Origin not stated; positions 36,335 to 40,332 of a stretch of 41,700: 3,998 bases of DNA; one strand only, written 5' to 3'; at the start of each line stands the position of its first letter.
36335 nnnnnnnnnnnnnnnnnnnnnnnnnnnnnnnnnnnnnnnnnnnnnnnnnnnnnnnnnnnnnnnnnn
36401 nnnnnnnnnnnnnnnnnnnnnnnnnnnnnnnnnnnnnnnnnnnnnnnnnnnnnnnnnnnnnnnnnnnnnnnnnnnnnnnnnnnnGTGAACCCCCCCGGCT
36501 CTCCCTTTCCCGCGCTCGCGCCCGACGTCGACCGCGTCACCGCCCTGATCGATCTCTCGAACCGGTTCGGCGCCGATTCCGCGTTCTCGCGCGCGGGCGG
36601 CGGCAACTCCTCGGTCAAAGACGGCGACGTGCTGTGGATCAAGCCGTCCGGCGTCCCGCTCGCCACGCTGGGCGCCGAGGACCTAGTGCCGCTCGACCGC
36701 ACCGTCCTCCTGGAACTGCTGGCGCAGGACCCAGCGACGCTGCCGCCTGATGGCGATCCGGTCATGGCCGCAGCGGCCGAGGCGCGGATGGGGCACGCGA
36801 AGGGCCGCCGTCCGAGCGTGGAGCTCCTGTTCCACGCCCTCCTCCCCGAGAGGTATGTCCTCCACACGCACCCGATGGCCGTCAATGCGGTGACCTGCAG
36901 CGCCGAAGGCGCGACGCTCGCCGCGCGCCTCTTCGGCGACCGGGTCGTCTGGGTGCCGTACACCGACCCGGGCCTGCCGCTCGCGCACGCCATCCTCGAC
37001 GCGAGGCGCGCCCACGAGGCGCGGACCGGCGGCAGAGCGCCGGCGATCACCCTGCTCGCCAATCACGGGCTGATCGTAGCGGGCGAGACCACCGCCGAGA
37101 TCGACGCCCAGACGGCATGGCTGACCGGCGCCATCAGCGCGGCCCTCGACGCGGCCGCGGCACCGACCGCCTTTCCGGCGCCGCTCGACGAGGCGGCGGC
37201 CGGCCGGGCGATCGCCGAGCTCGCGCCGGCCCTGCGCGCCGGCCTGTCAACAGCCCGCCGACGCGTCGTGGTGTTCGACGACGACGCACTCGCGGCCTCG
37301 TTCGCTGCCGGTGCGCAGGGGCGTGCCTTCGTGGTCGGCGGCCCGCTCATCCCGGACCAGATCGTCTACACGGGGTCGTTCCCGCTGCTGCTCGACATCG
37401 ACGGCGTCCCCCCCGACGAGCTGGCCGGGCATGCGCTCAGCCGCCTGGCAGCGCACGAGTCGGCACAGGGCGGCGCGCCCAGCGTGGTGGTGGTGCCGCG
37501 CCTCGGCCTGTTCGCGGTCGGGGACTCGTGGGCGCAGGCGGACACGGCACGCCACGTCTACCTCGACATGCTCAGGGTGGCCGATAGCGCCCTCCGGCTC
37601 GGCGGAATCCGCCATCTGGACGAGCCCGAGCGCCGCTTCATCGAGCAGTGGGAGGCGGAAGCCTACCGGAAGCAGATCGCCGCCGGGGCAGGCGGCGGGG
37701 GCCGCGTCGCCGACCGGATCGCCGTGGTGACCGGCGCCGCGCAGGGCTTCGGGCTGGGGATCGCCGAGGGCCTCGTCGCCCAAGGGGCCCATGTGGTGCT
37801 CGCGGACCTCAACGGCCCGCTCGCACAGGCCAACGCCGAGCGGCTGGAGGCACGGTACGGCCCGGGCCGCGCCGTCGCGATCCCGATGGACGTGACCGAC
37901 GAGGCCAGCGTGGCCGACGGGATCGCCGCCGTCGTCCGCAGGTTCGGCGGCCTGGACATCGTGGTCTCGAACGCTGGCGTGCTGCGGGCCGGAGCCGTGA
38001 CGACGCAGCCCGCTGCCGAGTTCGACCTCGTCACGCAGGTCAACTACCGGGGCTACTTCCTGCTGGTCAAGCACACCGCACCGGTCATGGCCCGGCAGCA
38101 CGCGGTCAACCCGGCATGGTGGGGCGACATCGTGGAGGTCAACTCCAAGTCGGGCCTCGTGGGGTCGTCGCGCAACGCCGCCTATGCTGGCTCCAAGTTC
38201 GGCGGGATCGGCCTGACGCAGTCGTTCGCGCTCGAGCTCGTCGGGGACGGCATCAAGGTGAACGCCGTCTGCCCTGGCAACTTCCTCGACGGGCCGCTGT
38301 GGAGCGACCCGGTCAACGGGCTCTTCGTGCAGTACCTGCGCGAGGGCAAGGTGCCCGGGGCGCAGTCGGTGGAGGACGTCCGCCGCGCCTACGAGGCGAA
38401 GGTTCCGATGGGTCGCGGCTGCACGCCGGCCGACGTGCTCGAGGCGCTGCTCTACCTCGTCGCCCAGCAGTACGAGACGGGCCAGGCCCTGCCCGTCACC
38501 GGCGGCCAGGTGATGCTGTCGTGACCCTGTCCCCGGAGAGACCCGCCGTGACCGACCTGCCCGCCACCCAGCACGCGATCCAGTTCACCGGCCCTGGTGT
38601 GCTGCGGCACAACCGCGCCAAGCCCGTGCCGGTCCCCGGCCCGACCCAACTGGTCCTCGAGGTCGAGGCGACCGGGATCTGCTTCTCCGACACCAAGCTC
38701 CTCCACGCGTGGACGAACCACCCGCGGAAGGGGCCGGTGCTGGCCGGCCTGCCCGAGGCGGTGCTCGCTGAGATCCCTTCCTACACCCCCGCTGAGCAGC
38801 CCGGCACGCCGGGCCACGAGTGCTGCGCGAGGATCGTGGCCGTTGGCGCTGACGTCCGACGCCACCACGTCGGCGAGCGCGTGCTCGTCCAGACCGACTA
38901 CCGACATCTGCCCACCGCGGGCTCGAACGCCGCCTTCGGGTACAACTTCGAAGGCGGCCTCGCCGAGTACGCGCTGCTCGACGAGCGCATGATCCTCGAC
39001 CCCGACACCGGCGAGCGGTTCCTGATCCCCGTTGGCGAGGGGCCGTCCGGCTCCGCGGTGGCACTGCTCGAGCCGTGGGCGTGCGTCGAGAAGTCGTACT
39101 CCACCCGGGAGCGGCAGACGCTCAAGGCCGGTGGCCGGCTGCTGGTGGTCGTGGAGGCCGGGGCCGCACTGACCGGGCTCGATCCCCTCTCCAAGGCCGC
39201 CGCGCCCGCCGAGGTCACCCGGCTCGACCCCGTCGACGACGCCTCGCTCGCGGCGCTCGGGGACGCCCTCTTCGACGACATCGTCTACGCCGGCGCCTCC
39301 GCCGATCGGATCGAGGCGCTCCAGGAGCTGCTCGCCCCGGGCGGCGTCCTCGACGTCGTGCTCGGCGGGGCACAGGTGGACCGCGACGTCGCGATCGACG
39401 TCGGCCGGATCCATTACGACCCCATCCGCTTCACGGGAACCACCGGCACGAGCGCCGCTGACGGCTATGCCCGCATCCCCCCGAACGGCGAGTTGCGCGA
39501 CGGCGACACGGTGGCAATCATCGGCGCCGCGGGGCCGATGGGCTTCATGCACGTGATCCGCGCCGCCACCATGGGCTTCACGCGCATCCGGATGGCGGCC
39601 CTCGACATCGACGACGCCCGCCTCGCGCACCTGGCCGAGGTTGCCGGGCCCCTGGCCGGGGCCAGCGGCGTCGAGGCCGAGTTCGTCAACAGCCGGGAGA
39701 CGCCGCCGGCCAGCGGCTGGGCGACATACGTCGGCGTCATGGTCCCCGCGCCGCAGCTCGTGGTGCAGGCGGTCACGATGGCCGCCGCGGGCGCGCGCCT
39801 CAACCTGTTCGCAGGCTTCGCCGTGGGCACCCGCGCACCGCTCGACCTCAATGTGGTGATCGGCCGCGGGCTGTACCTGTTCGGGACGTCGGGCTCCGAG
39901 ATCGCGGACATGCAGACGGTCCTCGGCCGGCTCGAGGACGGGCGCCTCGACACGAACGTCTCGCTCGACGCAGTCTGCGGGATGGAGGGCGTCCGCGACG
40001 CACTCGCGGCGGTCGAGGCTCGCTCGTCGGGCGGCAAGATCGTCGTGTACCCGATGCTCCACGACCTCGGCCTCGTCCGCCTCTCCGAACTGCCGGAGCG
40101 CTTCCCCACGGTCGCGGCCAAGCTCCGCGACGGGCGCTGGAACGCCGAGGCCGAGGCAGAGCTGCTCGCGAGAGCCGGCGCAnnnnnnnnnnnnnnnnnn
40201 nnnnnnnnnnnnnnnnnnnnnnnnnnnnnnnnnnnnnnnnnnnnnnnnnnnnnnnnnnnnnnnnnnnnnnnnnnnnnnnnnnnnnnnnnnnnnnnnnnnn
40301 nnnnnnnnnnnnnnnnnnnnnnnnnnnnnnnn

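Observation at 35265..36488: Unknown HxH metalloprotein exactly where the missing L-rhamnose isomerase should be (between rhaB and rhaEW, coupled at both ends)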

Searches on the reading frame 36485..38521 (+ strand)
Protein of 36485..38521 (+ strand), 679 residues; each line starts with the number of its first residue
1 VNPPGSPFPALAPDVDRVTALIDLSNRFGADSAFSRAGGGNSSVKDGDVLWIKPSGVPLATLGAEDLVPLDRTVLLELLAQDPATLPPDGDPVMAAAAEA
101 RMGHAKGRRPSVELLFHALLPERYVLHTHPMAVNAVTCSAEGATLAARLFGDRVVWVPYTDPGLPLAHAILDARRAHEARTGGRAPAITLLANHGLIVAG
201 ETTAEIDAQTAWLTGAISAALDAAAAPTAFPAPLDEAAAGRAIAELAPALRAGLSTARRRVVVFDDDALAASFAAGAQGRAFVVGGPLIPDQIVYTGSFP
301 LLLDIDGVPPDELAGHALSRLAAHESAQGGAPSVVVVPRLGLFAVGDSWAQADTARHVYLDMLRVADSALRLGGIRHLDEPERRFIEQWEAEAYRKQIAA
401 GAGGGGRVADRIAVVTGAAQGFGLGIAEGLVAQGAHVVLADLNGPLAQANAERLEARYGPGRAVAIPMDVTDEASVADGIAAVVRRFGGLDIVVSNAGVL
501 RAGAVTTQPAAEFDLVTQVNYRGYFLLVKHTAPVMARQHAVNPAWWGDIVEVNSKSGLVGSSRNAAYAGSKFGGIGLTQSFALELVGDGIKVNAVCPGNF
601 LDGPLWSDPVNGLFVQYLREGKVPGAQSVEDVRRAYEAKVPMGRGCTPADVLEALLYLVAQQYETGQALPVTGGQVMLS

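Call 6: search_protein_families(library=pfam, proteins=[window:36485-38521:+], max_evalue=0.00001)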
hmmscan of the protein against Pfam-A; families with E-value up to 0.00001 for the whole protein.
window:36485-38521:+ (679 aa): 5 families
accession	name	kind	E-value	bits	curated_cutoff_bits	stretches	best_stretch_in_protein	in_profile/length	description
PF00106.31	adh_short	-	8.2e-45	153.1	26.6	1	412-600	2-182/195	short chain dehydrogenase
PF13561.12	adh_short_C2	-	1.1e-44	153.3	27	1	417-598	1-174/236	Enoyl-(Acyl carrier protein) reductase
PF00596.27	Aldolase_II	-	3.2e-24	86.2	22.2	1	22-206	4-168/183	Class II Aldolase and Adducin N-terminal domain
PF08659.16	KR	-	1.6e-08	35.1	22.6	1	414-568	4-150/180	KR domain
PF23441.1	SDR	-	9.9e-07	28.8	27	1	408-677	5-257/258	SDR-like rossmann domain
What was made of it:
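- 36485..38524 (+): F2: a class II aldolase (RhaE-like) fused to an SDR. It is a divergent RhaEW paralog and the invariant downstream partner of X. Pfam Aldolase_II and adh_short (call 6).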

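Call 38: search_protein_families(library=ncbifam, proteins=[window:36485-38521:+], max_evalue=0.00001)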
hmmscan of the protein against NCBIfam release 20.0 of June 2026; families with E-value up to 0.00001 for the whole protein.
window:36485-38521:+ (679 aa): 204 families (the best 25 are shown)
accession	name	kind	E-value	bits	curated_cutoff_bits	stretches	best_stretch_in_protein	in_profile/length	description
TIGR02632.1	RhaD_aldol-ADH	equivalog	1.6e-97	327.6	567.75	1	19-675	2-670/676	bifunctional rhamnulose-1-phosphate aldolase/short-chain dehydrogenase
NF006190.0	PRK08324.1-4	equivalog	2.4e-92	310.2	1014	1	16-674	16-682/689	bifunctional aldolase/short-chain dehydrogenase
NF006189.0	PRK08324.1-3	equivalog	3.2e-75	253.8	634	1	11-675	18-695/701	bifunctional rhamnulose-1-phosphate aldolase/short-chain dehydrogenase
NF006195.0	PRK08324.2-3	equivalog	7.9e-74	249.1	931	1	28-676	35-673/678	bifunctional aldolase/short-chain dehydrogenase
NF006188.0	PRK08324.1-1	equivalog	2e-71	241.2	1152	1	16-603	5-605/679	bifunctional aldolase/short-chain dehydrogenase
NF006196.0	PRK08324.2-4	equivalog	1.4e-69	235.1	831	1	19-610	18-597/657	bifunctional aldolase/short-chain dehydrogenase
NF009050.0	PRK12384.1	equivalog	2.2e-69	233.9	307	1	410-677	2-258/259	sorbitol-6-phosphate dehydrogenase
NF006194.0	PRK08324.2-2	equivalog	7.2e-68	229.8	686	1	13-675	18-697/703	bifunctional aldolase/short-chain dehydrogenase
NF006192.0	PRK08324.1-6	equivalog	2.2e-58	198.2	639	2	323-676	353-680/685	bifunctional aldolase/short-chain dehydrogenase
NF006191.0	PRK08324.1-5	equivalog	2.4e-56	191.5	1240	1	16-675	26-700/706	bifunctional aldolase/short-chain dehydrogenase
NF009093.0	PRK12429.1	subfamily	2.1e-48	164.9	258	1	408-677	3-258/259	3-hydroxybutyrate dehydrogenase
NF004198.0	PRK05653.1-3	equivalog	2.5e-47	161.4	296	1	409-599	6-188/248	3-oxoacyl-ACP reductase FabG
NF005559.1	PRK07231.1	subfamily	4.5e-47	160.6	215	1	408-676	2-248/249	glucose 1-dehydrogenase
NF006193.0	PRK08324.2-1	subfamily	5.1e-45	153.8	1213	2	331-596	381-632/705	bifunctional aldolase/short-chain dehydrogenase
NF005472.0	PRK07067.1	equivalog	1.9e-44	152.1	338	1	407-677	3-256/257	L-iditol 2-dehydrogenase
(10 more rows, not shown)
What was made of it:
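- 36485..38524 (+): TIGR02632 scores 327.6 bits, below the 567.75 cut-off (call 38).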

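Call 73: search_solved_structures(query=window:36485-38521:+, max_evalue=1e-20)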
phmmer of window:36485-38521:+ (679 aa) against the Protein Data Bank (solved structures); distinct sequences matched with E-value up to 1e-20: 107 (the best 60 are shown).
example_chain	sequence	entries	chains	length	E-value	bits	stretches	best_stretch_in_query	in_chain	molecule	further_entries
5o3z_A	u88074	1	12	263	4.7e-52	180.8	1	407-677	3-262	Sorbitol-6-phosphate dehydrogenase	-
6zzq_A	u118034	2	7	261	2.2e-33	119.1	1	411-675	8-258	3-hydroxybutyrate dehydrogenase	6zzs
7e6o_C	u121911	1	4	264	3.5e-32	115.1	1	407-675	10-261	Short-chain dehydrogenase/reductase SDR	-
2et6_A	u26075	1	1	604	4.9e-31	111.3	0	399-597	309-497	(3R)-hydroxyacyl-CoA dehydrogenase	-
4nbu_A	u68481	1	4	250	9.9e-31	110.3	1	407-676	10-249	3-oxoacyl-(Acyl-carrier-protein) reductase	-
4weo_A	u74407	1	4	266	1.3e-29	106.6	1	410-674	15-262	Putative acetoin(Diacetyl) reductase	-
3v2h_A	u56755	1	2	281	5.9e-28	101.1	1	411-602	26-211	D-beta-hydroxybutyrate dehydrogenase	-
1geg_A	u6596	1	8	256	1.2e-27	100.1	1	411-676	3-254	ACETOIN REDUCTASE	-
2p68_A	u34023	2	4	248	2.2e-27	99.3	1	410-675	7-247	3-oxoacyl-[acyl-carrier-protein] reductase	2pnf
4jro_A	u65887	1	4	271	4.9e-27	98.1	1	410-677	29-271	FabG protein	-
5itv_A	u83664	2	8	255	2.5e-26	95.8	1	408-675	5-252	Dihydroanticapsin 7-dehydrogenase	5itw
1k2w_A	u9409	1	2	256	4.1e-26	95.1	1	409-675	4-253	SORBITOL DEHYDROGENASE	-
2cfc_A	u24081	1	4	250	5.5e-26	94.6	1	410-604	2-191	2-(R)-HYDROXYPROPYL-COM DEHYDROGENASE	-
6pei_A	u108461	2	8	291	6.9e-26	94.3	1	401-675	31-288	Sorbitol dehydrogenase (L-iditol 2-dehydrogenase)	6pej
2q2q_A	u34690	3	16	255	8.4e-26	94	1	411-604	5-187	Beta-D-hydroxybutyrate dehydrogenase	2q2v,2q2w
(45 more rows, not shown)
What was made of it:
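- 36485..38524 (+): The SDR half is closest to sorbitol-6-phosphate dehydrogenase 5o3z (180.8 bits; next best 119) (call 73).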

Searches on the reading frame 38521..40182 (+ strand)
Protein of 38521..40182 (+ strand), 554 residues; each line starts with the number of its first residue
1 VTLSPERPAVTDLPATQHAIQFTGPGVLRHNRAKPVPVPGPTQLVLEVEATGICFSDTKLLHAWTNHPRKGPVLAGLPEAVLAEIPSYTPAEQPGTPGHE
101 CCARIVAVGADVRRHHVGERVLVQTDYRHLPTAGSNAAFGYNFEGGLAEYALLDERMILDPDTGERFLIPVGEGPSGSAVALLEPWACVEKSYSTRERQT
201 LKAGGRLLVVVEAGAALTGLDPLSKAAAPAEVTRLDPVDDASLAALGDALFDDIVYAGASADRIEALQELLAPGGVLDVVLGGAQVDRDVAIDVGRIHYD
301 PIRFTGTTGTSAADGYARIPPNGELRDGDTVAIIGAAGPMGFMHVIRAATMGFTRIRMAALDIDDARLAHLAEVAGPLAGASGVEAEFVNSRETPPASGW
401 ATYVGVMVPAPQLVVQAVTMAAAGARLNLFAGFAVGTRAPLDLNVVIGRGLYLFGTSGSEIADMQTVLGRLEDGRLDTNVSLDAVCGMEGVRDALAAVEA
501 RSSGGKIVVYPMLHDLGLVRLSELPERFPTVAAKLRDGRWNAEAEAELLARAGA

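Call 6: search_protein_families(library=pfam, proteins=[window:38527-40182:+], max_evalue=0.00001)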
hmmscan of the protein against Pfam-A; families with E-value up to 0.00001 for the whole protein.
window:38527-40182:+ (552 aa): 1 family
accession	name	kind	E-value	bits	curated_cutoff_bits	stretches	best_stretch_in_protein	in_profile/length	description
PF08240.17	ADH_N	-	2.1e-13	50.8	23.5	1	38-157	1-100/104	Alcohol dehydrogenase GroES-like domain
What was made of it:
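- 38521..40185 (+): F3: a 554-aa zinc MDR-type dehydrogenase with an insert of about 170 aa. It is the second conserved partner. Pfam ADH_N (call 6).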

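Call 38: search_protein_families(library=ncbifam, proteins=[window:38521-40182:+], max_evalue=0.00001)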
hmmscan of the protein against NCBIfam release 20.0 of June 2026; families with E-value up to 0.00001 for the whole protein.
window:38521-40182:+ (554 aa): 5 families
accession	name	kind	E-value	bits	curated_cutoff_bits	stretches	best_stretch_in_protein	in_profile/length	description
NF003808.0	PRK05396.1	equivalog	2.2e-10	39.9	380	0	328-508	164-337/341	L-threonine 3-dehydrogenase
NF041097.1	keto_inos_dh_IolM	equivalog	4.2e-09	35.6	450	0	34-240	45-242/389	scyllo-inosose 3-dehydrogenase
TIGR00692.1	tdh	equivalog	4.2e-08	32.6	458.35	0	328-480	162-310/340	L-threonine 3-dehydrogenase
TIGR02824.1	quinone_pig3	subfamily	3.6e-06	26.2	296.8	0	90-122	54-86/325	putative NAD(P)H quinone oxidoreductase, PIG3 family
NF007489.0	PRK10083.1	equivalog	4.1e-06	26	376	0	93-124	53-84/339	Zn-dependent oxidoreductase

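Call 72: search_solved_structures(query=window:38521-40182:+, max_evalue=0.00001)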
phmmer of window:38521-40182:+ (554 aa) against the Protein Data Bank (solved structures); distinct sequences matched with E-value up to 0.00001: 4.
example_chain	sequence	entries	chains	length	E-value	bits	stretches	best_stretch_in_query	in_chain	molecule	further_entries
1llu_A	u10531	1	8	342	1e-07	34.2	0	325-482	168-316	Alcohol Dehydrogenase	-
3qe3_A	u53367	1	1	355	2.2e-06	29.9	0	19-124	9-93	Sorbitol dehydrogenase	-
6z42_A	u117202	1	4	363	2.6e-06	29.6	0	324-494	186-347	Alcohol dehydrogenase, zinc-containing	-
3meq_A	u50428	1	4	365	4.6e-06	28.8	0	325-483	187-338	Alcohol dehydrogenase, zinc-containing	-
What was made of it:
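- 38521..40185 (+): Only weak PDB and NCBIfam matches, to sorbitol or threonine dehydrogenases (calls 38, 72).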
